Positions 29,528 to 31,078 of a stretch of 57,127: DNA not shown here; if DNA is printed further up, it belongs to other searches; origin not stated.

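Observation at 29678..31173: Cobalamin riboswitch controlling a T9SS-anchored beta-propeller: candidate new B12-capture surface protein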

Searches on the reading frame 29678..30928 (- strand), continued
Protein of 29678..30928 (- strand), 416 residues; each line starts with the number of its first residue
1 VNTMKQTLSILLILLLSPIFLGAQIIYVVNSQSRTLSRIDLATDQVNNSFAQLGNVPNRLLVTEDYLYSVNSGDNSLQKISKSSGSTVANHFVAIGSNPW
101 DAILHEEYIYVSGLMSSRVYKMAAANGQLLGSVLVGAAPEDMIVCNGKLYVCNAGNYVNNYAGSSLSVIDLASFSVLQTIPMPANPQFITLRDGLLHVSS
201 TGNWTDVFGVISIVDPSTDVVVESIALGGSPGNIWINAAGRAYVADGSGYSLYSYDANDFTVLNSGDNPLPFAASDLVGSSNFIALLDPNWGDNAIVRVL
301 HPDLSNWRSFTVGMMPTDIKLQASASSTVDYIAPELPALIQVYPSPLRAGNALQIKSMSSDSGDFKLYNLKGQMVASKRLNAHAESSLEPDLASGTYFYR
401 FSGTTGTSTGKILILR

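Call 22: predict_structure(alignment_id=A1)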
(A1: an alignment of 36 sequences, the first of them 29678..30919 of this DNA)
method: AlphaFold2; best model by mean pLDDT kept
length: 413 residues; sequences in the alignment: 36
mean_pLDDT: 91.9   pTM: 0.73
mean pLDDT of the five models: 91.9, 91.8, 91.1, 91.0, 90.7
residues with pLDDT >= 90: 339; 70-90: 49; 50-70: 15; < 50: 10
segments of 3 or more residues with pLDDT < 50: 323-332
pLDDT, mean of each block of 10 residues (from residue 1): 75 60 95 95 96 97 96 97 97 97 98 98 97 98 98 95 98 98 97 97 95 98 96 96 95 98 96 95 92 96 96 93 44 72 88 87 93 92 88 92 87 89
secondary structure, 60 per line:
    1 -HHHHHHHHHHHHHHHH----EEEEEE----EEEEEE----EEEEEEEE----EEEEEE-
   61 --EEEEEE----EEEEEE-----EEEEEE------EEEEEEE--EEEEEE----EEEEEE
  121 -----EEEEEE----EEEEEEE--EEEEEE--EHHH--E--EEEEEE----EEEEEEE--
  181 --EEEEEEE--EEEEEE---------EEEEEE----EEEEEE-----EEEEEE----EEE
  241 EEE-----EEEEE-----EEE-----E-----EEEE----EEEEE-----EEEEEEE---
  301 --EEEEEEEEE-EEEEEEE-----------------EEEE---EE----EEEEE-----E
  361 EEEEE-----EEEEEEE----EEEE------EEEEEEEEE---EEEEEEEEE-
elements in order: H2-17 E22-27 E32-37 E42-49 E54-59 E63-68 E73-78 E84-89 E96-102 E105-110 E115-120 E126-131 E136-142 E145-150 E162-167 E172-178 E183-189 E192-197 E207-212 E217-222 E228-233 E238-243 E249-253 E259-261 E273-276 E281-285 E291-297 E303-311 E313-319 E337-340 E350-354 E360-365 E371-377 E382-385 E392-400 E404-412

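Call 27: fold_search(model_id=the predicted structure, library=pdb)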
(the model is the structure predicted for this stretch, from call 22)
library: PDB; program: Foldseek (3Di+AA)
matches with E <= 10: 1837; with E <= 0.001: 946
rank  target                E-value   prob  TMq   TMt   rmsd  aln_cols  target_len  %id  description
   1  1l0q_A                1.3e-20  1.00  0.62  0.65  12.1       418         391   18  Tandem YVTN beta-propeller and PKD domains from an archaeal surface layer protein (released 2002-11-06)
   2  8ptf                  1.8e-17  1.00  0.63  0.76   3.6       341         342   19  The surface-exposed lipo-protein of BtuG2 in complex with cyanocobalamin. (released 2024-07-24)
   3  8blw_B                3.3e-17  1.00  0.64  0.43  18.5       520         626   15  Vitamin B12 transporter BtuB1 with lipoprotein BtuG1 from B. theta (released 2023-08-16)
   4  8ptd                  6.7e-17  1.00  0.64  0.76   3.8       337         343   19  The surface-exposed lipo-protein of BtuG1 in complex with cyanocobalamin. (released 2024-07-24)
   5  8okv_D                8.9e-16  1.00  0.63  0.80   3.0       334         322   16  lipoprotein BT2095 from Bacteroides thetaiotamicron bound to cyanocobalamin CnCbl (released 2023-09-20)
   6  8okv_A                1.1e-15  1.00  0.63  0.81   3.0       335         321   15  lipoprotein BT2095 from Bacteroides thetaiotamicron bound to cyanocobalamin CnCbl (released 2023-09-20)
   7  8bmy_A                1.8e-15  1.00  0.63  0.77   3.0       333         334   16  Bacteroides thetaiotaomicron surface lipoprotein bound to cyanocobalamin (released 2023-08-16)
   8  8okv_B                2.5e-15  1.00  0.63  0.78   3.2       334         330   15  lipoprotein BT2095 from Bacteroides thetaiotamicron bound to cyanocobalamin CnCbl (released 2023-09-20)
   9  3dsm                  4.1e-15  1.00  0.63  0.79   3.0       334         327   16  Crystal structure of the surface layer protein BACUNI_02894 from Bacteroides uniformis, Northeast Structural Genomics Co (released 2008-09-09)
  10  8okv_C                4.7e-15  1.00  0.62  0.78   3.4       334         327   15  lipoprotein BT2095 from Bacteroides thetaiotamicron bound to cyanocobalamin CnCbl (released 2023-09-20)
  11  8p97_B                4.9e-15  1.00  0.63  0.76   3.2       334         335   16  BtuB3G3 bound to cyanocobalamin with disordered EL8 (released 2023-08-16)
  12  8bmz_A                5.7e-15  1.00  0.63  0.77   3.1       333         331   17  Bacteroides thetaiotaomicron surface lipoprotein BT1954 bound to adenosylcobalamin (released 2023-08-16)
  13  8bn0                  6.0e-15  1.00  0.62  0.74   3.3       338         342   16  Bacteroides thetaiotaomicron surface protein BT1954 bound to (released 2023-08-16)
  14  8bmz_B                6.3e-15  1.00  0.64  0.78   3.0       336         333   17  Bacteroides thetaiotaomicron surface lipoprotein BT1954 bound to adenosylcobalamin (released 2023-08-16)
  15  8bai_A                8.7e-15  1.00  0.62  0.79   3.2       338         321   16  The surface-exposed lipo-protein of BtuG2 in complex with cyanocobalamin. (released 2023-10-25)
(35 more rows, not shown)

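Call 40: search_protein_families(library=pfam, alignment_id=A1, max_evalue=0.01)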
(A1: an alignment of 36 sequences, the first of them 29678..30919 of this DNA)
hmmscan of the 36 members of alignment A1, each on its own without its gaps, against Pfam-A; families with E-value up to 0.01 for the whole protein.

A. member 1, window:29678-30919:- (413 aa): 4 families
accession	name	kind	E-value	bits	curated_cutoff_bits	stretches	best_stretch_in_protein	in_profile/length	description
PF18962.6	Por_Secre_tail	-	2.2e-06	28.3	27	1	339-411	1-75/75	Secretion system C-terminal sorting domain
PF21783.3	YNCE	-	2.5e-05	24.2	27.1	1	154-233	257-333/339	YNCE-like beta-propeller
PF16819.11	DUF5074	-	0.00024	20.7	27.2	1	73-236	87-237/353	Domain of unknown function (DUF5074)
PF21959.2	DUF6923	-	0.0089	16.3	27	0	23-84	100-164/234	Repeat of unknown function (DUF6923)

B. families by the number of members that match (of 36 scanned): 14 families
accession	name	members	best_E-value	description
PF18962.6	Por_Secre_tail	36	1.4e-14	Secretion system C-terminal sorting domain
PF21783.3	YNCE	29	9.2e-09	YNCE-like beta-propeller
PF16819.11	DUF5074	24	1.6e-07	Domain of unknown function (DUF5074)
PF21959.2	DUF6923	18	3.4e-06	Repeat of unknown function (DUF6923)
PF13964.12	Kelch_6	14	5.2e-06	Kelch motif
PF13585.12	CHU_C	9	5.3e-06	CHU_C Type IX secretion signal domain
PF01436.27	NHL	4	1e-06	NHL repeat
PF13360.13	PQQ_2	3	0.00038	Outer membrane protein assembly factor BamB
PF06433.17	Me-amine-dh_H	2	0.00015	Methylamine dehydrogenase heavy chain (MADH)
PF24684.1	Vgb_lyase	2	0.00052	Virginiamycin B lyase family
PF13860.13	FlgD_ig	2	0.0052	FlgD Ig-like domain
PF13570.13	Beta-prop_ACSF4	1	0.00019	Beta-alanine-activating enzyme, beta-propeller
PF23751.1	Beta-prop_WDR11_1st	1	0.0015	WDR11 first beta-propeller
PF02191.22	OLF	1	0.0034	Olfactomedin-like domain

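Call 44: find_encoding_contigs(protein=P0001, flank=10000, max_places=5)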
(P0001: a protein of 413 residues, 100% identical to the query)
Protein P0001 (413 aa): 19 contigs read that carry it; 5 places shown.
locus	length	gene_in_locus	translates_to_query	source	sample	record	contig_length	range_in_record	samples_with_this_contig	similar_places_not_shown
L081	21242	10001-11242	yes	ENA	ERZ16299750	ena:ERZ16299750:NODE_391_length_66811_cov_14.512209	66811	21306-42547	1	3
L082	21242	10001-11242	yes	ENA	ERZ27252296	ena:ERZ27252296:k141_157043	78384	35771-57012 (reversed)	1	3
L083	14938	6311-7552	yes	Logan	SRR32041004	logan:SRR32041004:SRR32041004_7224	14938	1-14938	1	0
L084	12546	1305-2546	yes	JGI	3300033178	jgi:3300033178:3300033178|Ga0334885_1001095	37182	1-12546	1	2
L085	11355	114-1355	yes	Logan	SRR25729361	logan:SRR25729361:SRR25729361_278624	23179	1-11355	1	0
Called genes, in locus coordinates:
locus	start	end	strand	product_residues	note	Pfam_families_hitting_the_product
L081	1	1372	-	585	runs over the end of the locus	PF00664:ABC_membrane, PF00005:ABC_tran, PF02463:SMC_N (faint)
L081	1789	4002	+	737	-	PF07715:Plug, PF00593:TonB_dep_Rec_b-barrel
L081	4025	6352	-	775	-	PF22842:Pel9A-like_beta_helix (weak), PF13229:Beta_helix (faint), PF07602:DUF1565, PF13860:FlgD_ig, PF18962:Por_Secre_tail (weak)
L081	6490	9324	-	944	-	PF13860:FlgD_ig, PF18962:Por_Secre_tail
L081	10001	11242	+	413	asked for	PF18962:Por_Secre_tail (weak)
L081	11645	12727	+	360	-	PF08447:PAS_3, PF13581:HATPase_c_2 (faint), PF00512:HisKA (weak), PF02518:HATPase_c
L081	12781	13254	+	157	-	PF00359:PTS_EIIA_2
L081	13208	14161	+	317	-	-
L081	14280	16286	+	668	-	PF02092:tRNA_synt_2f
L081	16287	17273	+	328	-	PF01515:PTA_PTB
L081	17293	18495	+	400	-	PF00155:Aminotran_1_2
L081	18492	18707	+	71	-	-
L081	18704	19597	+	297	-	PF00294:PfkB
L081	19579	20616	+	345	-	PF00586:AIRS, PF02769:AIRS_C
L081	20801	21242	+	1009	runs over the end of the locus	PF13620:CarboxypepD_reg, PF13715:CarbopepD_reg_2 (weak), PF07715:Plug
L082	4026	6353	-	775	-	PF22842:Pel9A-like_beta_helix (weak), PF13229:Beta_helix (faint), PF07602:DUF1565, PF13860:FlgD_ig, PF18962:Por_Secre_tail (weak)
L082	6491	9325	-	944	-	PF13860:FlgD_ig, PF18962:Por_Secre_tail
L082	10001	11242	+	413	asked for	PF18962:Por_Secre_tail (weak)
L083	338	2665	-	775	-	PF22842:Pel9A-like_beta_helix (weak), PF13229:Beta_helix (faint), PF07602:DUF1565, PF13860:FlgD_ig, PF18962:Por_Secre_tail (weak)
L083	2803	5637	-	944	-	PF13860:FlgD_ig, PF18962:Por_Secre_tail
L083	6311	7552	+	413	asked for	PF18962:Por_Secre_tail (weak)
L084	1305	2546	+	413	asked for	PF18962:Por_Secre_tail (weak)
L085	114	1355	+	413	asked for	PF18962:Por_Secre_tail (weak)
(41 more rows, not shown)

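Call 45: search_protein_representatives(alignment_id=A1)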
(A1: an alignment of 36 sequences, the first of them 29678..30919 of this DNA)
Query: 36 sequences, 414 profile positions. Proteins with E-value up to 0.001 (for the whole library): 101587; up to 1e-10: 9594; up to 1e-30: 485. The best 150 are listed.
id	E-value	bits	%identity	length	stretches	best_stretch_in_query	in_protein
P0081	1.5e-178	610.3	-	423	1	6-414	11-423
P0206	3.3e-165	566.3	-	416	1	8-413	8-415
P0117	1.5e-163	560.9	-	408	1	6-412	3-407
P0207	8.6e-156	535.3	-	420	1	6-412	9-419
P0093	5.3e-154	529.4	-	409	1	8-413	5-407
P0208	1.4e-139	481.9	-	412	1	6-412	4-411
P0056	5.0e-136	470.2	-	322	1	95-414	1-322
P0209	1.1e-123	429.6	-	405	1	9-411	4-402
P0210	3.9e-123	427.7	-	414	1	10-410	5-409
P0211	2.3e-119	415.3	-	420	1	9-413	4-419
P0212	2.1e-118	412.2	-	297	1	122-412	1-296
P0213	1.7e-117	409.2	-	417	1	6-413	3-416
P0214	1.7e-114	399.3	-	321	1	93-412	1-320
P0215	9.9e-113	393.5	-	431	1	10-412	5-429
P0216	1.1e-112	393.4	-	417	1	10-413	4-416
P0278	1.6e-60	221.6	-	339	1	26-277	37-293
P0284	5.4e-59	216.5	-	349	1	20-314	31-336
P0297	5.5e-57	209.9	-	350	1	24-300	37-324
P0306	2.7e-55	204.3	-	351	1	19-279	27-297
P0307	6.3e-55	203.1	-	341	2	22-279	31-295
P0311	2.1e-54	201.3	-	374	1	35-275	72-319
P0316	8.3e-54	199.4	-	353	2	22-258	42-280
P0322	3.7e-53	197.3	-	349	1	23-319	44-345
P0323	4.7e-53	196.9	-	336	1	23-275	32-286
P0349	4.4e-50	187.1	-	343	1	18-278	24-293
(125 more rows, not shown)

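Call 47: list_cluster_members(proteins=[P0278, P0284, P0297, P0306, P0307, P0316, P0322, P0323, P0349, P0311])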
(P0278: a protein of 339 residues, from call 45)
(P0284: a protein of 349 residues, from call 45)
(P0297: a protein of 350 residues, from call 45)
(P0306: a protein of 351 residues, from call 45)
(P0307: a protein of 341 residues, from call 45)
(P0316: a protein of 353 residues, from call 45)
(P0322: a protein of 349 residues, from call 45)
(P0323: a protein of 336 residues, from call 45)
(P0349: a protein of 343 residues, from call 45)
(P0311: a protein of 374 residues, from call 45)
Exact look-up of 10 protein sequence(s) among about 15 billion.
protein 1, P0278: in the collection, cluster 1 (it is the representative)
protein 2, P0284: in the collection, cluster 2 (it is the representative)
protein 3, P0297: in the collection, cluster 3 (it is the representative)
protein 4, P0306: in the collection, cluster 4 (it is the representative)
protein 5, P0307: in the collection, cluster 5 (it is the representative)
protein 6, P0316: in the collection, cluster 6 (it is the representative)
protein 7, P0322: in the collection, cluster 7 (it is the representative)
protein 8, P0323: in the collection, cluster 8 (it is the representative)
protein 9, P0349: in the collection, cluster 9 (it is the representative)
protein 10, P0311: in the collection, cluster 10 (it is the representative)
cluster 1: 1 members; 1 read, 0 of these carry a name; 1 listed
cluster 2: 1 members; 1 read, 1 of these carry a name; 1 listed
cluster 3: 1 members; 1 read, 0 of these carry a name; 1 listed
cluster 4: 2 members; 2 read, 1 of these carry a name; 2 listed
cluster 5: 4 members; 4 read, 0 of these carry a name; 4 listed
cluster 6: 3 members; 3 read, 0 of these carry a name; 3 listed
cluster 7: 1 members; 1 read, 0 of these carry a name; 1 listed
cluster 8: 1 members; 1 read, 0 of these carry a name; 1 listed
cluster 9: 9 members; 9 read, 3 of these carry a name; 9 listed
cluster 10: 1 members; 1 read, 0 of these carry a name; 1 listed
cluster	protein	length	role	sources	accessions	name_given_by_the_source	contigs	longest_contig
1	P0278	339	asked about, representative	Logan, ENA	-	-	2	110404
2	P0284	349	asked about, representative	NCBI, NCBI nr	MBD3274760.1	MAG: hypothetical protein GF372_05580 [Candidatus Marinimicrobia bacterium] | hypothetical protein [Candidatus Neomarinimicrobiota bacterium]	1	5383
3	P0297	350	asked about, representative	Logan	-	-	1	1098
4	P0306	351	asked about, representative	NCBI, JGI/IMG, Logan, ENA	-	YVTN family beta-propeller protein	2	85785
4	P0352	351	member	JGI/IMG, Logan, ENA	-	-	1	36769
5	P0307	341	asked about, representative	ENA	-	-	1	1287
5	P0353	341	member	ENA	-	-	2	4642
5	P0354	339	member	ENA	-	-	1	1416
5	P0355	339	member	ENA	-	-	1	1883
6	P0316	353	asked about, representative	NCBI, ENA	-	-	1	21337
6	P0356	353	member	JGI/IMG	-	-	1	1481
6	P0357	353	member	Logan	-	-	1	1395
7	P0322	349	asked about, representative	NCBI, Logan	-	-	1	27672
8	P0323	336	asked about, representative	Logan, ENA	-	-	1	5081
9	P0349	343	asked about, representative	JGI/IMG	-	-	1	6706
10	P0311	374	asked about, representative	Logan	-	-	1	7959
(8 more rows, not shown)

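Call 49: find_related_loci(query=A3, collection=metagenome_contigs, flank=6000)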
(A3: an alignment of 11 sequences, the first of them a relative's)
Query A3 (349 aa) in metagenome_contigs; peptide patterns used: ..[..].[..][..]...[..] (x = any residue, [..] = any of these).
165 stretches matched a pattern; 137 encode a relative of the query (tblastn E <= 1e-3); the best 80 are kept; 80 distinct loci.
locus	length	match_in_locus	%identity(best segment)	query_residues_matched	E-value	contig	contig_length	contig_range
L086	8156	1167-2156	50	1-342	4e-105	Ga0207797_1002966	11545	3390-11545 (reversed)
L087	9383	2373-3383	46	7-344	2e-89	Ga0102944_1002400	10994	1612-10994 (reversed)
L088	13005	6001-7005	45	2-341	4e-88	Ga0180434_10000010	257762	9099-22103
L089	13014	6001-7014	41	1-344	3e-80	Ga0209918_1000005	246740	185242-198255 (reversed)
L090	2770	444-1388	39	33-347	1e-61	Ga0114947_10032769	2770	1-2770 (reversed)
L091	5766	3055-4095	38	2-349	4e-61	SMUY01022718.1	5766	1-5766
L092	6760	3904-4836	38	37-347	6e-58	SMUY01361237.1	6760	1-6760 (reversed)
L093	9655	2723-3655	38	37-347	3e-56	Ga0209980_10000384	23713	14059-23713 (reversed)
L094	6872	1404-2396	38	17-348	5e-55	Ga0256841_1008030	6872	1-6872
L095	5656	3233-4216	35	6-341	5e-52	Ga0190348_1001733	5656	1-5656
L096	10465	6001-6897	39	38-342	5e-52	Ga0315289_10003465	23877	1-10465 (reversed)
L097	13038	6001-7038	33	1-349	2e-50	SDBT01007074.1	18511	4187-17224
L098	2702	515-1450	39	36-348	2e-49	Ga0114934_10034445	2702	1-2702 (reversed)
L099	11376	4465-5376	35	33-341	1e-48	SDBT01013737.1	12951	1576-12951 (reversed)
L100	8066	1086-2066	33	9-338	5e-48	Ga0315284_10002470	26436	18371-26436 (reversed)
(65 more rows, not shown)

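Call 61: search_protein_families(library=pfam, alignment_id=A4, max_evalue=0.001)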
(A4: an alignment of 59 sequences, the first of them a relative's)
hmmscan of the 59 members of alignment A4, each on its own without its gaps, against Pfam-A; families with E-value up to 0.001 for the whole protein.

A. member 1, L086:1167-2483:+ (438 aa): 2 families
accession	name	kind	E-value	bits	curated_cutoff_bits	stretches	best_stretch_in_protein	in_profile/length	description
PF13860.13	FlgD_ig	-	6.2e-11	42.6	27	1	360-425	7-75/79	FlgD Ig-like domain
PF16819.11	DUF5074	-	0.00065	19.3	27.2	0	165-225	164-221/353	Domain of unknown function (DUF5074)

B. families by the number of members that match (of 59 scanned): 14 families
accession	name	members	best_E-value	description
PF21783.3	YNCE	27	3.4e-10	YNCE-like beta-propeller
PF13860.13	FlgD_ig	25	6.2e-11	FlgD Ig-like domain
PF18962.6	Por_Secre_tail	22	1.2e-11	Secretion system C-terminal sorting domain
PF16819.11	DUF5074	15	5.3e-14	Domain of unknown function (DUF5074)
PF00404.24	Dockerin_1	8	6.1e-06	Dockerin type I domain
PF13585.12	CHU_C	7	4.2e-07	CHU_C Type IX secretion signal domain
PF08450.18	SGL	7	1.1e-05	SMP-30/Gluconolactonase/LRE-like region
PF25174.1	Beta-prop_THOC3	5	0.00016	THOC3 beta-propeller domain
PF02239.22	Cytochrom_D1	3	5.1e-06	Cytochrome D1 heme domain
PF13360.13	PQQ_2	3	0.00021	Outer membrane protein assembly factor BamB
PF17957.7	Big_7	1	1.3e-12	Bacterial Ig domain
PF22701.2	Mala_s_1-like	1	1.2e-05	Mal s 1 allergenic protein-like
PF10282.15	Lactonase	1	6.5e-05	Lactonase, 7-bladed beta-propeller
PF03478.24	Beta-prop_KIB1-4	1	0.00063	KIB1-4 beta-propeller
